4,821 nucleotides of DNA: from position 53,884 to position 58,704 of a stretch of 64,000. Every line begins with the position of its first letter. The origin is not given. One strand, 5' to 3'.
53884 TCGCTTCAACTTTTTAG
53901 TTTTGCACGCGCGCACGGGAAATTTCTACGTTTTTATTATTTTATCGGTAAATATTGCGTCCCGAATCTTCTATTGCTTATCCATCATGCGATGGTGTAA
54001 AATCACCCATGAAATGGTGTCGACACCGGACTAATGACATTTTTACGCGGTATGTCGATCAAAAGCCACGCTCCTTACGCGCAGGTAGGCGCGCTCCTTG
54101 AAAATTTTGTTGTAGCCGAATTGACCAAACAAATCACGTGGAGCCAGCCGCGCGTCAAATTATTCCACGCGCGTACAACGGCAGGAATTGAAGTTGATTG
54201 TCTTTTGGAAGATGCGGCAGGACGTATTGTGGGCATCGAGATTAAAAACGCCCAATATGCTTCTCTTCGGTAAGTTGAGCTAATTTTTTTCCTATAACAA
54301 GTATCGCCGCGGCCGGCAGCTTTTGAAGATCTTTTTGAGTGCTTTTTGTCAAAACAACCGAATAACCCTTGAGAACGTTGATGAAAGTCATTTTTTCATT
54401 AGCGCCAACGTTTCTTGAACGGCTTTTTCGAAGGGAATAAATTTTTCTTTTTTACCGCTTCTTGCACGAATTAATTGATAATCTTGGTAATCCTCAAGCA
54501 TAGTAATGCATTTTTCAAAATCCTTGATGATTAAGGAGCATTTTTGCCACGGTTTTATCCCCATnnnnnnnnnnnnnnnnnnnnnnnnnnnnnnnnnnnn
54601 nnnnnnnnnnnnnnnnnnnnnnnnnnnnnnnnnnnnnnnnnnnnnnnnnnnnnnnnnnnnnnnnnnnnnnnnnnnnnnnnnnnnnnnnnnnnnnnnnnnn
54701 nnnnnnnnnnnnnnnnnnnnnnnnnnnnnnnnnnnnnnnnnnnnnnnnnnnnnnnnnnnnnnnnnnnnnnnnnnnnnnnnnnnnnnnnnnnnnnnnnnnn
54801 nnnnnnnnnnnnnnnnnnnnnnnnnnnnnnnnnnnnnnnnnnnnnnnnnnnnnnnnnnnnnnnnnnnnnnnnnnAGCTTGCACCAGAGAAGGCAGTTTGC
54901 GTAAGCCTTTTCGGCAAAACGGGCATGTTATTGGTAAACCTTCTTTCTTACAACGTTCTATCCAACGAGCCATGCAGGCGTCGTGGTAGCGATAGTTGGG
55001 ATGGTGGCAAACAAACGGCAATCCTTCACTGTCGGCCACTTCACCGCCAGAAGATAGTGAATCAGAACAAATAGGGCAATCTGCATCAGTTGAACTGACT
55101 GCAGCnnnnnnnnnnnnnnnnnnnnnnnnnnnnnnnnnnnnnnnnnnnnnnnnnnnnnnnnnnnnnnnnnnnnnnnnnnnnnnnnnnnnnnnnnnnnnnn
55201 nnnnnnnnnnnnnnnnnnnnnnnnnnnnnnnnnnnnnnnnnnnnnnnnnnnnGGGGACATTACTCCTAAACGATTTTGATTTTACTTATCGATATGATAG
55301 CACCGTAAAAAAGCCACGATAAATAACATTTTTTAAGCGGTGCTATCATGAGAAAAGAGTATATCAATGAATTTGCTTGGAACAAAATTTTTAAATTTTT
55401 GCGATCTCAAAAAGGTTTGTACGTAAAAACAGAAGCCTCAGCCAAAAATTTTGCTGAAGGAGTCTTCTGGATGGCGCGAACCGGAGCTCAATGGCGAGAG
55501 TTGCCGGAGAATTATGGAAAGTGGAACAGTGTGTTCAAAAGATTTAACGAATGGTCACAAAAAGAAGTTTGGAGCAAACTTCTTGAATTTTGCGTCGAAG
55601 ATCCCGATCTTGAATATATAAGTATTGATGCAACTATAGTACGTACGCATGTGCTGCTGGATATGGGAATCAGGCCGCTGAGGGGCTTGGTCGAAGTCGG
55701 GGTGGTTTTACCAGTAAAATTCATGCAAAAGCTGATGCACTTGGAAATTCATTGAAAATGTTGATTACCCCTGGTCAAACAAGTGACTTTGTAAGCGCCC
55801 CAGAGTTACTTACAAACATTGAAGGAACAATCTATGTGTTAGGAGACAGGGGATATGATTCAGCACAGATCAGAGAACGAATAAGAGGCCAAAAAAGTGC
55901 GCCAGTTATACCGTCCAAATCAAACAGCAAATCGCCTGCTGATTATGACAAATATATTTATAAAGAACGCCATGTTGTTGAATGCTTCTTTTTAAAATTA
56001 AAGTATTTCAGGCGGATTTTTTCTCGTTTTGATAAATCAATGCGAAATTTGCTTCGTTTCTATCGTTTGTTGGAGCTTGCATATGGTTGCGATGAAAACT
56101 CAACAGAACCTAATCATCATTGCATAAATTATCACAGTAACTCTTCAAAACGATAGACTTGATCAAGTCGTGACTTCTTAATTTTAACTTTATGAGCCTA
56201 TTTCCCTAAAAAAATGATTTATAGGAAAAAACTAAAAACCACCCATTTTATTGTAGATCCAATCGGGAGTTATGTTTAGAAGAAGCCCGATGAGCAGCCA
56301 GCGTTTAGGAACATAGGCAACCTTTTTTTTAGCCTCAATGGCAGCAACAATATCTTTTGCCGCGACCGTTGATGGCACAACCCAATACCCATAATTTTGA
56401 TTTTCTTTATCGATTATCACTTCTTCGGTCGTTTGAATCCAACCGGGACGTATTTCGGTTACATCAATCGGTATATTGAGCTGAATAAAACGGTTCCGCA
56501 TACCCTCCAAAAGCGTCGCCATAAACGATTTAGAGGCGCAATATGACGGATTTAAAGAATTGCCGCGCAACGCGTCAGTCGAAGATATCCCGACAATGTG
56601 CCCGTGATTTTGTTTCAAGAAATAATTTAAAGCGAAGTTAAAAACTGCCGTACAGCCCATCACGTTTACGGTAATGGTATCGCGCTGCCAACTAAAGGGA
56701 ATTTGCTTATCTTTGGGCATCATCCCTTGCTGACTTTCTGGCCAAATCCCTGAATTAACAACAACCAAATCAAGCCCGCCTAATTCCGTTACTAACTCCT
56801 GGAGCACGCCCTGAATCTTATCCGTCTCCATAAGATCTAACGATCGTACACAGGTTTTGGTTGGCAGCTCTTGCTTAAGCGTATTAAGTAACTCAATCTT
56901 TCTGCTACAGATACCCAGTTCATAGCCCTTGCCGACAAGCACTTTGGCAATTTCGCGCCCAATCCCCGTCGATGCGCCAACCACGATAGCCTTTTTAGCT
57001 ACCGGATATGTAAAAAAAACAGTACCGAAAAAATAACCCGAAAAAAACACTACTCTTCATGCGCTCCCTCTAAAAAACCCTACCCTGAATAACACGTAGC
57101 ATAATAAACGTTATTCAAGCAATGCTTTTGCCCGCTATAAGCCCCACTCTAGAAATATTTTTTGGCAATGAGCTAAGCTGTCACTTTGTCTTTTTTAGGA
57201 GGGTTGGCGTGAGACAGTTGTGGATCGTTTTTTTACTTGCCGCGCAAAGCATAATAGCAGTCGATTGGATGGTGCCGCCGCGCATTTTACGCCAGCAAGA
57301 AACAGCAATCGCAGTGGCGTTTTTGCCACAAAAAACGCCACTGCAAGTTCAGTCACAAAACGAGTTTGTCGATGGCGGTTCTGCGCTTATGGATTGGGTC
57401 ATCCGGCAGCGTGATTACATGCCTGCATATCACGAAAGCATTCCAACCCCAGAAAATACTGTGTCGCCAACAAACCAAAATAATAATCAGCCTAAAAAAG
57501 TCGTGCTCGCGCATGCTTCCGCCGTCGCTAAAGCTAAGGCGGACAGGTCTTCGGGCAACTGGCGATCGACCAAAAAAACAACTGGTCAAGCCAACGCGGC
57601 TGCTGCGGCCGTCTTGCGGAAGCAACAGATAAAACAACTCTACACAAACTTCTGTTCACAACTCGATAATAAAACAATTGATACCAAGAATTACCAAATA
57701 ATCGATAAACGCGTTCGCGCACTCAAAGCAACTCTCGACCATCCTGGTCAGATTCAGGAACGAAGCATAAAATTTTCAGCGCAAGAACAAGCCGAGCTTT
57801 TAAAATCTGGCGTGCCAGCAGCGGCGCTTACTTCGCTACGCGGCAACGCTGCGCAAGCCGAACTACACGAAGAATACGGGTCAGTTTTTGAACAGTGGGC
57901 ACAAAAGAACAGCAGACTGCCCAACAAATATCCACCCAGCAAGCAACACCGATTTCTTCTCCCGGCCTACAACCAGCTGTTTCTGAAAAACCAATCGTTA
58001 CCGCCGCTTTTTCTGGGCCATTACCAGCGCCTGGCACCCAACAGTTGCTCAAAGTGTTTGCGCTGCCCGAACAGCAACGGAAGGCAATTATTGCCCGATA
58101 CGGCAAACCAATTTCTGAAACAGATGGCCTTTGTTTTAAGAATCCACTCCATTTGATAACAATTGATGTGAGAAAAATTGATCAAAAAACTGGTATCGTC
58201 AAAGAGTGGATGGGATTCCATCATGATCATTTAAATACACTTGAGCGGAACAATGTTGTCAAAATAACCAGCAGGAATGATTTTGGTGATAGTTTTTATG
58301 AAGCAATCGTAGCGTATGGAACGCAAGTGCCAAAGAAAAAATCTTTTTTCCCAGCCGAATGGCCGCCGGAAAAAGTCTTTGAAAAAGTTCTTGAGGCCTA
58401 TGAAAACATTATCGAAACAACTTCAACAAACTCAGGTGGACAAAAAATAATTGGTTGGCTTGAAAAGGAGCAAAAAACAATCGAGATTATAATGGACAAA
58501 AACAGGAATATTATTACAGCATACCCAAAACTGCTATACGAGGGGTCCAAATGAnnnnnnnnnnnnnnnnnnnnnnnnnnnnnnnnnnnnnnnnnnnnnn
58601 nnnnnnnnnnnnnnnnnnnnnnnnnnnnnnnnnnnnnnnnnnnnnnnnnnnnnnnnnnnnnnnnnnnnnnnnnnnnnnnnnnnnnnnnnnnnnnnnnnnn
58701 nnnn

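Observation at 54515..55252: Signal-peptide protein combining a RING-H2-like finger with ankyrin repeats: eukaryote-like E3 ligase mimic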

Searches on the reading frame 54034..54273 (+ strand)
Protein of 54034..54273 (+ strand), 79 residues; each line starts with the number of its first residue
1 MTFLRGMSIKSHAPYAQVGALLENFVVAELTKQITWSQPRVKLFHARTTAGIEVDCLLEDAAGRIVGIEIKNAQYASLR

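Call 40: search_protein_families(library=pfam, proteins=[window:54034-54273:+], max_evalue=0.01)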
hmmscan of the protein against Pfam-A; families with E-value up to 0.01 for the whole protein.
window:54034-54273:+ (79 aa): 1 family
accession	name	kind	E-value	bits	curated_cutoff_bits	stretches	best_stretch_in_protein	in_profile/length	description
PF13635.12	DUF4143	-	1.9e-12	47.7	28.1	1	17-72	105-159/160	Domain of unknown function (DUF4143)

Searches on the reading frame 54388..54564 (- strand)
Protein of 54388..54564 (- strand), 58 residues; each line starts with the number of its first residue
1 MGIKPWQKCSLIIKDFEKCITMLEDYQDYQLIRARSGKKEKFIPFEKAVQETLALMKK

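Call 40: search_protein_families(library=pfam, proteins=[window:54388-54564:-], max_evalue=0.01)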
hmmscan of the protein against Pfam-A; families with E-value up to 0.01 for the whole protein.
window:54388-54564:- (58 aa): 0 families

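Call 75: search_protein_families(library=ncbifam, proteins=[window:54391-54564:-], max_evalue=10)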
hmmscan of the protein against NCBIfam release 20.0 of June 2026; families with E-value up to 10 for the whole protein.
seq(58 aa): 0 families

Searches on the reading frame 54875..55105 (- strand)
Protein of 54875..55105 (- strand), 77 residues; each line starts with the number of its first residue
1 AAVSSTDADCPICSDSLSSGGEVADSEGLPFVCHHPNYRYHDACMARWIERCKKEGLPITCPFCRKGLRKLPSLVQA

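Call 56: search_solved_structures(query=A5, max_evalue=0.001, show_alignments=3)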
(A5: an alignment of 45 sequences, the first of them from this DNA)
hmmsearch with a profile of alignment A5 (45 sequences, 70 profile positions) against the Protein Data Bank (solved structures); distinct sequences matched with E-value up to 0.001: 116 (the best 60 are shown).
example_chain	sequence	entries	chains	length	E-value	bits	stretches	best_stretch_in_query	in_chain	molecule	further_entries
4ap4_A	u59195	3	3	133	1.6e-17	66.2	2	7-64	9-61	E3 UBIQUITIN LIGASE RNF4 | E3 UBIQUITIN-PROTEIN LIGASE RNF4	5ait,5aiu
1iym_A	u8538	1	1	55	3.7e-12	49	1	4-60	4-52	EL5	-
2ect_A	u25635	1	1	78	5.4e-12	48.5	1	6-66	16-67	RING finger protein 126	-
5d0m_C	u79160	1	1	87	1.8e-11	46.8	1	2-64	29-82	RING finger protein 165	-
9qal_A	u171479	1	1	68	1.8e-11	46.8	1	2-64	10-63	E3 ubiquitin-protein ligase ARK2C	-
5ulh_C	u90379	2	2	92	2.1e-11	46.6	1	2-64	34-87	E3 ubiquitin-protein ligase RNF165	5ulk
5zbu_A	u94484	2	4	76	3e-11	46.1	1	4-62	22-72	E3 ubiquitin-protein ligase RNF13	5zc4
9n1f_A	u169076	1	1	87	3.6e-11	45.8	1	2-64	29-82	E3 ubiquitin-protein ligase ARK2C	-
6f98_A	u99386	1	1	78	4.1e-11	45.6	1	2-65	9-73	E3 ubiquitin-protein ligase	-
5d0k_C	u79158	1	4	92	4.2e-11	45.6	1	2-64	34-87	RING finger protein 165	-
5d0i_A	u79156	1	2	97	4.8e-11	45.4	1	2-64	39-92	RING finger protein 165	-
6w9a_B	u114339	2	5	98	4.8e-11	45.4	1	5-63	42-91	E3 ubiquitin-protein ligase RLIM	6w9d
6w7z_B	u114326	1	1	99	4.9e-11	45.4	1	5-63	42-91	E3 ubiquitin-protein ligase RLIM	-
2kiz_A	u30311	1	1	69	6.2e-11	45.1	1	2-63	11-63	E3 ubiquitin-protein ligase Arkadia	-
2lxh_C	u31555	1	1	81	6.8e-11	44.9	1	4-64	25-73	E3 ubiquitin-protein ligase AMFR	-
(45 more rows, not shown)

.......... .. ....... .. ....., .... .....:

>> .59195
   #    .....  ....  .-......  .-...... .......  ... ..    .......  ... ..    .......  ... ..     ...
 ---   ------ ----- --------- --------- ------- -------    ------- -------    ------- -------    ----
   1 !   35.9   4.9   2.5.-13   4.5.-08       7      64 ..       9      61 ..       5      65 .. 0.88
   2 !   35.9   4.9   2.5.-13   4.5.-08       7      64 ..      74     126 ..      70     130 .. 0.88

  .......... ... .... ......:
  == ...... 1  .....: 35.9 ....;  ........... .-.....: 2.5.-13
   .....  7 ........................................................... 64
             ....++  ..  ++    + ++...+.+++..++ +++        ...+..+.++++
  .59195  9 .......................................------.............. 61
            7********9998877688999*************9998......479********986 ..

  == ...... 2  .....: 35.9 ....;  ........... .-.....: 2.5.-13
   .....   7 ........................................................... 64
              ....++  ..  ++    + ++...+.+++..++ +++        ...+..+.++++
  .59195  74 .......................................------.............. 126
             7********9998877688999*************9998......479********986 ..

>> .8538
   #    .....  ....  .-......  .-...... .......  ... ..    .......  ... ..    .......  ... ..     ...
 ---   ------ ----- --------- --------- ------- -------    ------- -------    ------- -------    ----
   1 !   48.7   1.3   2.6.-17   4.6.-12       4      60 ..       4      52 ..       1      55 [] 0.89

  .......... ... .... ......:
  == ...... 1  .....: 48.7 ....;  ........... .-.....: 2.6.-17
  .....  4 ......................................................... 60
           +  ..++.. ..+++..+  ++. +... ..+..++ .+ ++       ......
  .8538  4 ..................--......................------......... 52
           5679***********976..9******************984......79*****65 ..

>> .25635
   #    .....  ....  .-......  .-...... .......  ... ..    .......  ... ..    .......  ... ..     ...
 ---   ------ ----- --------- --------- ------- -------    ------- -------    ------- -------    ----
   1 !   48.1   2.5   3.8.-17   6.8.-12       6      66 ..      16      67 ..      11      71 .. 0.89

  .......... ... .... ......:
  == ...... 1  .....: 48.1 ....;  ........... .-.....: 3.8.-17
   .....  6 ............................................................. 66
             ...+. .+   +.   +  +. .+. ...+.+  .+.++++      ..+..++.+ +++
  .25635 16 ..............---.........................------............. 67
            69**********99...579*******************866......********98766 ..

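Call 62: predict_structure(alignment_id=A5)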
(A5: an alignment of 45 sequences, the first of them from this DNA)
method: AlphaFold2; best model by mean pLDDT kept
length: 77 residues; sequences in the alignment: 45
mean_pLDDT: 74.7   pTM: 0.59
mean pLDDT of the five models: 74.7, 68.1, 67.5, 66.0, 64.5
residues with pLDDT >= 90: 4; 70-90: 54; 50-70: 8; < 50: 11
segments of 3 or more residues with pLDDT < 50: 1-5, 72-77
pLDDT, mean of each block of 10 residues (from residue 1): 56 80 74 78 88 89 79 44
secondary structure, 60 per line:
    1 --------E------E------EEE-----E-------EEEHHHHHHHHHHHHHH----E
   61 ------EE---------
elements in order: E23-25 E39-41 H42-55

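Call 64: fold_search(model_id=the predicted structure, library=pdb)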
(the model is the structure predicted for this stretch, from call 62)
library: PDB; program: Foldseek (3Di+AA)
matches with E <= 10: 206; with E <= 0.001: 0
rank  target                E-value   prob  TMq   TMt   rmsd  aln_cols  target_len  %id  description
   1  5d1k_B                2.2e-02  1.00  0.58  0.42   2.2        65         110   26  Crystal Structure of UbcH5B in Complex with the RING-U5BR Fragment of AO7 (released 2015-10-28)
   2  2ecv_MODEL_1_A        3.1e-02  0.95  0.48  0.44   9.0        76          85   21  Solution structure of the Zinc finger, C3HC4 type (RING finger) domain of Tripartite motif-containing protein  (released 2008-02-19)
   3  5ulh_C                3.4e-02  1.00  0.51  0.74   2.5        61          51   26  Structure of RNF165 in complex with a UbcH5b~Ub conjugate (released 2017-06-07)
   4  5d1m_B                4.4e-02  0.98  0.56  0.41  10.6        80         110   21  Crystal Structure of UbcH5B in Complex with the RING-U5BR Fragment of AO7 (P199A) (released 2015-10-28)
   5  6l8n                  5.1e-02  0.99  0.56  0.06   2.6        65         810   20  Crystal structure of the K. lactis Rad5 (released 2020-11-11)
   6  5lg7_MODEL_1_A        5.8e-02  0.85  0.45  0.49   4.2        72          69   25  Solution NMR structure of Tryptophan to Arginine mutant of Arkadia RING domain (released 2017-06-28)
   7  5ulk_C                6.6e-02  0.99  0.48  0.72   2.8        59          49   25  Crystal Structure of RNF165 in complex with a UbcH5b~Ub conjugate (released 2017-06-07)
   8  2kiz_MODEL_1_A        7.1e-02  0.96  0.49  0.54   3.4        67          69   25  Solution structure of Arkadia RING-H2 finger domain (released 2010-05-19)
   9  2d8s_MODEL_1_A        7.1e-02  0.89  0.43  0.42   6.2        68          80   19  Solution structure of the RING domain of the human cellular modulator of immune recognition protein (released 2006-06-08)
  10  8pkp_C                8.1e-02  0.87  0.47  0.44   5.7        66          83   21  Cryo-EM structure of the apo Anaphase-promoting complex/cyclosome (APC/C) at 3.2 Angstrom resolution (released 2023-07-19)
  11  2ep4_MODEL_1_A        1.0e-01  0.94  0.51  0.53   4.6        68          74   20  solution structure of RING finger from human RING finger protein 24 (released 2007-10-02)
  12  8pda                  1.1e-01  0.85  0.47  0.05   4.3        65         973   20  cryo-EM structure of Doa10 with RING domain in MSP1E3D1 (released 2024-01-17)
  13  9n1f_A                1.4e-01  0.96  0.52  0.55   4.8        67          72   27  Crystal Structure of the Ark2C-Ubc13~Ub-Mms2 complex (released 2025-06-11)
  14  9ofv_e                1.5e-01  0.72  0.42  0.03   4.9        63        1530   24  Consensus reconstruction of the eukaryotic Ribosome-associated Quality Control complex (released 2025-06-11)
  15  2ct2_MODEL_1_A        1.6e-01  0.63  0.42  0.38   6.5        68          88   25  Solution Structure of the RING domain of the Tripartite motif protein 32 (released 2005-11-23)
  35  2jrj_MODEL_1_A        5.8e-01  0.14  0.28  0.37   7.1        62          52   21  Solution structure of the human Pirh2 RING-H2 domain. Northeast Structural Genomics Consortium Target HT2B (released 2007-07-10)
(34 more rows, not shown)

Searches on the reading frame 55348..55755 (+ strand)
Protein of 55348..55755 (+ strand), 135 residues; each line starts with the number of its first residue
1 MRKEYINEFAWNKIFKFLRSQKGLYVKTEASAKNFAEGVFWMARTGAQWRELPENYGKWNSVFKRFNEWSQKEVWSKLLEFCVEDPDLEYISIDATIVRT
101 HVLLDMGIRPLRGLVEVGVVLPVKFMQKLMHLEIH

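Call 40: search_protein_families(library=pfam, proteins=[window:55348-55755:+], max_evalue=0.01)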
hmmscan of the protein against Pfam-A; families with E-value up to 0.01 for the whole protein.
window:55348-55755:+ (135 aa): 1 family
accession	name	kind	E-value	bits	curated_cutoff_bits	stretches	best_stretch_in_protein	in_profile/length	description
PF13340.11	DUF4096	-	1.7e-18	67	34.3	1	10-78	5-75/76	Putative transposase of IS4/5 family (DUF4096)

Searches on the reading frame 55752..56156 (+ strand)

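Call 40: search_protein_families(library=pfam, proteins=[window:55752-56156:+], max_evalue=0.01)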
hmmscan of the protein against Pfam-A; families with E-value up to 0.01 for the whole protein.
window:55752-56156:+ (134 aa): 3 families
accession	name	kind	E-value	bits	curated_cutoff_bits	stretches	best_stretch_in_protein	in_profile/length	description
PF01609.27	DDE_Tnp_1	-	3.1e-11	43.8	23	1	3-95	52-183/200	Transposase DDE domain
PF13612.12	DDE_Tnp_1_3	-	1.5e-05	25.5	27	1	2-89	60-147/155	Transposase DDE domain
PF13359.12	DDE_Tnp_4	-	0.00034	20.7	24.8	1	19-99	64-145/158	DDE superfamily endonuclease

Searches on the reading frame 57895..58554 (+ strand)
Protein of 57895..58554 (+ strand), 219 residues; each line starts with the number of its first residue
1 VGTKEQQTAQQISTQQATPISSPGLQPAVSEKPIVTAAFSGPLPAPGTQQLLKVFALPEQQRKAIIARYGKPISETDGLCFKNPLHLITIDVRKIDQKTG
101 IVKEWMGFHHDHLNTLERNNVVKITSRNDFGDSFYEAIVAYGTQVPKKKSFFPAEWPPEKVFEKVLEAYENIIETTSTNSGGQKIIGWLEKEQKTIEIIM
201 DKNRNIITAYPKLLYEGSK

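Call 40: search_protein_families(library=pfam, proteins=[window:57895-58554:+], max_evalue=0.01)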
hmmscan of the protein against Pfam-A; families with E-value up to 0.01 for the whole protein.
window:57895-58554:+ (219 aa): 1 family
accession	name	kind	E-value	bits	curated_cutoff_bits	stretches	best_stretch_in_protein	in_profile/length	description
PF14436.11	EndoU_bacteria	-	2e-08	35.1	25.3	1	106-212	20-128/129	Bacterial EndoU nuclease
